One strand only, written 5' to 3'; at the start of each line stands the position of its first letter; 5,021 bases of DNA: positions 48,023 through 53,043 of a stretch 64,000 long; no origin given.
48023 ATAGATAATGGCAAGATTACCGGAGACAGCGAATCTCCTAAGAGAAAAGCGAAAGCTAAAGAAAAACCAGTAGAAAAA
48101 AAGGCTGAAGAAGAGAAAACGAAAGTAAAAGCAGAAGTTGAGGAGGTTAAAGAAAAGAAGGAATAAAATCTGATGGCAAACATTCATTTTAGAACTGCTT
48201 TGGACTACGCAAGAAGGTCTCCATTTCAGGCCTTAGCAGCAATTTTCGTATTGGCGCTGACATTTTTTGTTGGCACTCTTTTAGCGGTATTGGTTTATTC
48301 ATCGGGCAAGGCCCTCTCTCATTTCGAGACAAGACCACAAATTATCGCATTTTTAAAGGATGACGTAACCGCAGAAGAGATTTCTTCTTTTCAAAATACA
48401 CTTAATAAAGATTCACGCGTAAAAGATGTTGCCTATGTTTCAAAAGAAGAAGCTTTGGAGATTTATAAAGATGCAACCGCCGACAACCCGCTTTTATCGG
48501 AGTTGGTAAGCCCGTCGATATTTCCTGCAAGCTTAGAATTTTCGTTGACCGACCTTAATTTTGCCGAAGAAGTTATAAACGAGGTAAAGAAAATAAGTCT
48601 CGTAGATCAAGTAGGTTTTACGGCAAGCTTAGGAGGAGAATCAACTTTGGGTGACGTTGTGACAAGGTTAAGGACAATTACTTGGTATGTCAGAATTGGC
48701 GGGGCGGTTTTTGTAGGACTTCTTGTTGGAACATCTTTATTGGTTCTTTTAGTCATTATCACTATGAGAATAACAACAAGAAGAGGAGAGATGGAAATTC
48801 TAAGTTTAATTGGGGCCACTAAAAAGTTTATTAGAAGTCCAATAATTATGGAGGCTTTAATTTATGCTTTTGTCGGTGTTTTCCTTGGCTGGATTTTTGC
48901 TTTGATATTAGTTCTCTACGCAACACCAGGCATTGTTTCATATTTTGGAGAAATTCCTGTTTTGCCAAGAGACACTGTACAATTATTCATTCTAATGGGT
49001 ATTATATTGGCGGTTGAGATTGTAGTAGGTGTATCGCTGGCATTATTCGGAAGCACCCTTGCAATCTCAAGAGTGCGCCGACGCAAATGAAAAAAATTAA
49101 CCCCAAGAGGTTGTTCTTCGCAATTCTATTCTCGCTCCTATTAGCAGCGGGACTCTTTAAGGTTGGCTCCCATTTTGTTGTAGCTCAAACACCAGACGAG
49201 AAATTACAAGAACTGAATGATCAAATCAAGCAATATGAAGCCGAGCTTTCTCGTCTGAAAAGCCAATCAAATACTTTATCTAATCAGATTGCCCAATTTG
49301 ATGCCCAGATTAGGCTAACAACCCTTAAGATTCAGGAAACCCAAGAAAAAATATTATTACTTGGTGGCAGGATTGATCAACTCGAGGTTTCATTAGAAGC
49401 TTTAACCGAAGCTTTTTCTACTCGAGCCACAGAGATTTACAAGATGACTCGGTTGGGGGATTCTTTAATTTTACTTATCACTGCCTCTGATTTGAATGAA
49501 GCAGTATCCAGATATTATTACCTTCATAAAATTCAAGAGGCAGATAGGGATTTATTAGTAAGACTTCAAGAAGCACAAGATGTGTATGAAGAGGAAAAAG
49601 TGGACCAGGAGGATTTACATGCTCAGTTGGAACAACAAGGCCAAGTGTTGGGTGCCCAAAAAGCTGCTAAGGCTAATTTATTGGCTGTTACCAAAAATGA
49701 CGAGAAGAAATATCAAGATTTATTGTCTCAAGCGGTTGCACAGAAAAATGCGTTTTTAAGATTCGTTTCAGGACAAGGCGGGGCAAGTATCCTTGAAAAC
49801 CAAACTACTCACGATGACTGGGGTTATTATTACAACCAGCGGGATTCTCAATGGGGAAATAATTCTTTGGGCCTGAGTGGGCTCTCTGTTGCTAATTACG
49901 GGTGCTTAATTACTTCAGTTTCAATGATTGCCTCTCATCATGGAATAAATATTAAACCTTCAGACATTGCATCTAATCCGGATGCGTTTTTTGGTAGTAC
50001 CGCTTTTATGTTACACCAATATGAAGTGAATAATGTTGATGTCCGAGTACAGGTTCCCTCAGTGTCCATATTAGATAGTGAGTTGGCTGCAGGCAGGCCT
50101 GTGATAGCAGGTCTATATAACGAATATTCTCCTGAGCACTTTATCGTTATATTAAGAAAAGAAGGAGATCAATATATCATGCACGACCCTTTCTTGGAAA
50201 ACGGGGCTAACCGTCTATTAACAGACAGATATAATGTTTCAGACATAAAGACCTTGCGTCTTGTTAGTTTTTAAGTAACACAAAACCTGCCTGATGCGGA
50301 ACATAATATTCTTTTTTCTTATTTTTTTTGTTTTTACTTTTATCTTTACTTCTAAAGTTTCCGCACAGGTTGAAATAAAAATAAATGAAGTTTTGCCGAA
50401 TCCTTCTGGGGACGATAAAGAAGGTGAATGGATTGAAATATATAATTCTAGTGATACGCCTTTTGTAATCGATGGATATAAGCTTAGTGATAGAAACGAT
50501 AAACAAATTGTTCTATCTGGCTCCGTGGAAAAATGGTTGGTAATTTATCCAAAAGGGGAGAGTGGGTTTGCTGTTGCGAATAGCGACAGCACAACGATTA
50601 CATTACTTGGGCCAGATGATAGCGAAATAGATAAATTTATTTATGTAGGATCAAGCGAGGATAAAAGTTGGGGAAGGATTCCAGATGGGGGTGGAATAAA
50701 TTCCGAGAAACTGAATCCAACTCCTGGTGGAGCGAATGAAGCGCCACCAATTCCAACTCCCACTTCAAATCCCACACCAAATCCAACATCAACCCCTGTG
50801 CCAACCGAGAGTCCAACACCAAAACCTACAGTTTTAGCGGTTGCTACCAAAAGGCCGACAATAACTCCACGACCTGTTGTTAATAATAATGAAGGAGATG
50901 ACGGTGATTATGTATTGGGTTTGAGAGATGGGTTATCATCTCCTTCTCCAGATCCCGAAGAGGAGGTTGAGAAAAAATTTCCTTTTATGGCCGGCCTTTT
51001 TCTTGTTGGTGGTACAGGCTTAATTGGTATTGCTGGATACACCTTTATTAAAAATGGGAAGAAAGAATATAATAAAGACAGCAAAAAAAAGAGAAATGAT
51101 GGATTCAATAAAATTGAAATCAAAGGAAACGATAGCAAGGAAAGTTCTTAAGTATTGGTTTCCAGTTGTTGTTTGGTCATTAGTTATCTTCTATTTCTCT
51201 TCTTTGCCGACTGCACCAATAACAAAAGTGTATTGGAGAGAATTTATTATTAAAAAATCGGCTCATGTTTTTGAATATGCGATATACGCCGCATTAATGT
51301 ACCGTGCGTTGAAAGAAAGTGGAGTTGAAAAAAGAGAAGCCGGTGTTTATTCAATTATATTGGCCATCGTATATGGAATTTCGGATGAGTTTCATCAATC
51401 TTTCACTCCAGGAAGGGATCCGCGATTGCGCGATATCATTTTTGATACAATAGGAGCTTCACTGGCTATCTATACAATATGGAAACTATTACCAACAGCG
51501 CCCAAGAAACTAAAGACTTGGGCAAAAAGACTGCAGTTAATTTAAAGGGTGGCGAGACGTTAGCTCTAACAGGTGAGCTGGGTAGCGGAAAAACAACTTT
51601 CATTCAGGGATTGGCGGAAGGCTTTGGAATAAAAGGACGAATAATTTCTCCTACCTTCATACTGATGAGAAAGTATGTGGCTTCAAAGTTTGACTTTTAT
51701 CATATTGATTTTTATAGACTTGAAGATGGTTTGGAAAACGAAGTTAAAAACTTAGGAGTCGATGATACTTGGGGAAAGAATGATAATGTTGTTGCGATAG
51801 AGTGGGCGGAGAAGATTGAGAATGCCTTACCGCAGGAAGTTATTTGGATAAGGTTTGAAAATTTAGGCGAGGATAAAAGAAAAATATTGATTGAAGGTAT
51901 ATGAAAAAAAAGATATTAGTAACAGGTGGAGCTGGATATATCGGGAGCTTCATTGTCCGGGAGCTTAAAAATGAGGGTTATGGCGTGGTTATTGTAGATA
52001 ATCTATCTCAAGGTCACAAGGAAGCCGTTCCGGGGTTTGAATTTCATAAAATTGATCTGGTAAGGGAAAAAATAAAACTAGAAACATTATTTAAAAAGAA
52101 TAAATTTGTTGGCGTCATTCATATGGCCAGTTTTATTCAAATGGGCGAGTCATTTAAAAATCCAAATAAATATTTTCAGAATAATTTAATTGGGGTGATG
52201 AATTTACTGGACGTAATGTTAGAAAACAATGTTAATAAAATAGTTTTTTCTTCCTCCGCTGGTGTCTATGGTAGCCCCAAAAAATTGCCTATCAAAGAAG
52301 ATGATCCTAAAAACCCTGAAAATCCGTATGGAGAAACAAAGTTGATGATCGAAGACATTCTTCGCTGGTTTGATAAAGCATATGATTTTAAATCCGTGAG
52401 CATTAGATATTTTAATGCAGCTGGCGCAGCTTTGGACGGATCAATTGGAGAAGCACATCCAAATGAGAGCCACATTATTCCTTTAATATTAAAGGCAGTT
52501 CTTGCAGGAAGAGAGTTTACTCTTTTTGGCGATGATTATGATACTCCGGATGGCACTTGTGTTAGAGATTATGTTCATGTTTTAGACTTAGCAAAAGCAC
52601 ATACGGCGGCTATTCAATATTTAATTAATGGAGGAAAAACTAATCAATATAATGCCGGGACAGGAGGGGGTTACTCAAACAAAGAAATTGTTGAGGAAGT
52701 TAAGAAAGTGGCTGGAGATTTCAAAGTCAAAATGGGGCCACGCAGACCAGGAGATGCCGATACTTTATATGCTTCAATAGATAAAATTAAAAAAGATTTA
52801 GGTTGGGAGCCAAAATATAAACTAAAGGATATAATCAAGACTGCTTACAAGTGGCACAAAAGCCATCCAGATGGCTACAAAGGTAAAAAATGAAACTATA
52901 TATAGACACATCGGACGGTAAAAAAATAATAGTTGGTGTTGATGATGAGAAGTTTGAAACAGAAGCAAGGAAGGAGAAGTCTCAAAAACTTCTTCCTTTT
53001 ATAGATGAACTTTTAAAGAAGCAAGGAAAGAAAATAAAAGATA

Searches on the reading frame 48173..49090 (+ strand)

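Call 73: search_protein_families(library=pfam, proteins=[window:48173-49090:+], max_evalue=0.001)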
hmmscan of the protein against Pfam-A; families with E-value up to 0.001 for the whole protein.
window:48173-49090:+ (305 aa): 2 families
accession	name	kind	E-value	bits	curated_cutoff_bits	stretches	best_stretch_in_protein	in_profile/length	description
PF18075.7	FtsX_ECD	-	8.5e-16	58.8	23.5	1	56-147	2-96/96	FtsX extracellular domain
PF02687.27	FtsX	-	2e-12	47.6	25.5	1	179-303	2-117/120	FtsX-like permease C-terminal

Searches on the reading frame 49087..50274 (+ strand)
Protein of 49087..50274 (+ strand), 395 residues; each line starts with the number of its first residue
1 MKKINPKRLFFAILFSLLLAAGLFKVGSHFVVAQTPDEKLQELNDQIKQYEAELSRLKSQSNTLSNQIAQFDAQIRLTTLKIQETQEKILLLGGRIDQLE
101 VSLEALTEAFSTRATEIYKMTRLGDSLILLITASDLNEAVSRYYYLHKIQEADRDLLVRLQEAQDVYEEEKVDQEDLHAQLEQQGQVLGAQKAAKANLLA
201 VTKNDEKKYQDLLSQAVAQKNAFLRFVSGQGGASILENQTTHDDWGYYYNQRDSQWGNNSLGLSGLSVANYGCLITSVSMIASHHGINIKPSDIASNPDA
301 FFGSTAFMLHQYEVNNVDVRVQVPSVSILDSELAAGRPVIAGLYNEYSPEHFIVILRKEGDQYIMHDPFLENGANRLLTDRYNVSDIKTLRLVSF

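Call 73: search_protein_families(library=pfam, proteins=[window:49087-50274:+], max_evalue=0.001)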
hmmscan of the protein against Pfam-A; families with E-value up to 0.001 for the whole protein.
window:49087-50274:+ (395 aa): 3 families
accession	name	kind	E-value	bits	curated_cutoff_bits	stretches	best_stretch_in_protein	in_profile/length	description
PF03412.21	Peptidase_C39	-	1.2e-07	32.1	22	1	269-375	9-110/133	Peptidase C39 family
PF13529.12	Peptidase_C39_2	-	3.7e-07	31.2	24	1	248-368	5-142/143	Peptidase_C39 like family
PF24568.1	CC_PcsB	-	1.1e-05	25.7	27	1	96-168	1-73/75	Peptidoglycan hydrolase PcsB, coiled-coil domain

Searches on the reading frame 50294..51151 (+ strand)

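Call 73: search_protein_families(library=pfam, proteins=[window:50294-51151:+], max_evalue=0.001)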
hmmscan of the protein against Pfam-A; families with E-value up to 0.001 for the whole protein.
window:50294-51151:+ (285 aa): 1 family
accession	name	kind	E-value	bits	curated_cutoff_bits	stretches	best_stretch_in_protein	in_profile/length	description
PF00932.25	LTD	-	5.1e-13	49.8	34.3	1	23-117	3-107/109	Lamin Tail Domain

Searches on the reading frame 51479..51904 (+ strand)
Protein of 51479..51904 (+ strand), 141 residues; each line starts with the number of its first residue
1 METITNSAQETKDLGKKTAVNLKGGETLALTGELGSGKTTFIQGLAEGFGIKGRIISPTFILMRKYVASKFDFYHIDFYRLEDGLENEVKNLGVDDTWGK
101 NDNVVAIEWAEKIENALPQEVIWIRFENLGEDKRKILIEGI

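Call 73: search_protein_families(library=pfam, proteins=[window:51479-51904:+], max_evalue=0.001)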
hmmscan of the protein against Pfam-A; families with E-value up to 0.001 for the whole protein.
window:51479-51904:+ (141 aa): 2 families
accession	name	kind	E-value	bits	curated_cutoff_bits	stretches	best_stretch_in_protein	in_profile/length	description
PF02367.23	TsaE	-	2.2e-36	125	26.6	1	6-136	2-128/128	Threonylcarbamoyl adenosine biosynthesis protein TsaE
PF00005.33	ABC_tran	-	0.00065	20.8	25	1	19-55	5-42/137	ABC transporter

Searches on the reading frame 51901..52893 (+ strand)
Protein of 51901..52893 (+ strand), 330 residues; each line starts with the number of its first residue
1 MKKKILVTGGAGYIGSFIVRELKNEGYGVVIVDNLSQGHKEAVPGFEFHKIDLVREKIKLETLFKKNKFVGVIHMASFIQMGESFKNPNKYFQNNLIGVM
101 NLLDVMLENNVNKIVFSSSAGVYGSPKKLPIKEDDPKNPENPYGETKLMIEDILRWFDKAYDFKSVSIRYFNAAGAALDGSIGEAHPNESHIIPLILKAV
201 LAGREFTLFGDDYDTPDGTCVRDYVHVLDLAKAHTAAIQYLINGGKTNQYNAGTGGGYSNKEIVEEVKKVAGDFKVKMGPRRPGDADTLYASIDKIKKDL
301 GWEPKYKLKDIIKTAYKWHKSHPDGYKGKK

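Call 73: search_protein_families(library=pfam, proteins=[window:51901-52893:+], max_evalue=0.001)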
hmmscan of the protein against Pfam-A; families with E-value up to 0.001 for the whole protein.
window:51901-52893:+ (330 aa): 10 families
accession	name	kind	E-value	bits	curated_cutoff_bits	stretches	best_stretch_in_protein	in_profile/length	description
PF01370.27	Epimerase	-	5.7e-57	193.3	20.9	1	5-253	1-240/240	NAD dependent epimerase/dehydratase family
PF16363.11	GDP_Man_Dehyd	-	1.7e-56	192.5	27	1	6-313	1-330/332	GDP-mannose 4,6 dehydratase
PF04321.23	RmlD_sub_bind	-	1.4e-13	51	27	1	4-155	2-137/287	RmlD substrate binding domain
PF01073.25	3Beta_HSD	-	5.3e-13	49.1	22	1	6-153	1-156/280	3-beta hydroxysteroid dehydrogenase/isomerase family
PF02719.21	Polysacc_synt_2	-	4.8e-11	42.8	20.2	1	5-176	1-174/293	Polysaccharide biosynthesis protein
PF13460.12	NAD_binding_10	-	2.7e-06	27.8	27.2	1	9-155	1-132/184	NAD(P)H-binding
PF05368.20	NmrA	-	4.1e-06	27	27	1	1-120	1-108/298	NmrA-like family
PF07993.18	NAD_binding_4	-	7.5e-05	22.4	20.1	0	72-170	92-204/258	Male sterility protein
PF08659.16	KR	-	0.00045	20.6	22.6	0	5-128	3-146/180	KR domain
PF00106.31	adh_short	-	0.0007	19.6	26.6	0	3-42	1-40/195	short chain dehydrogenase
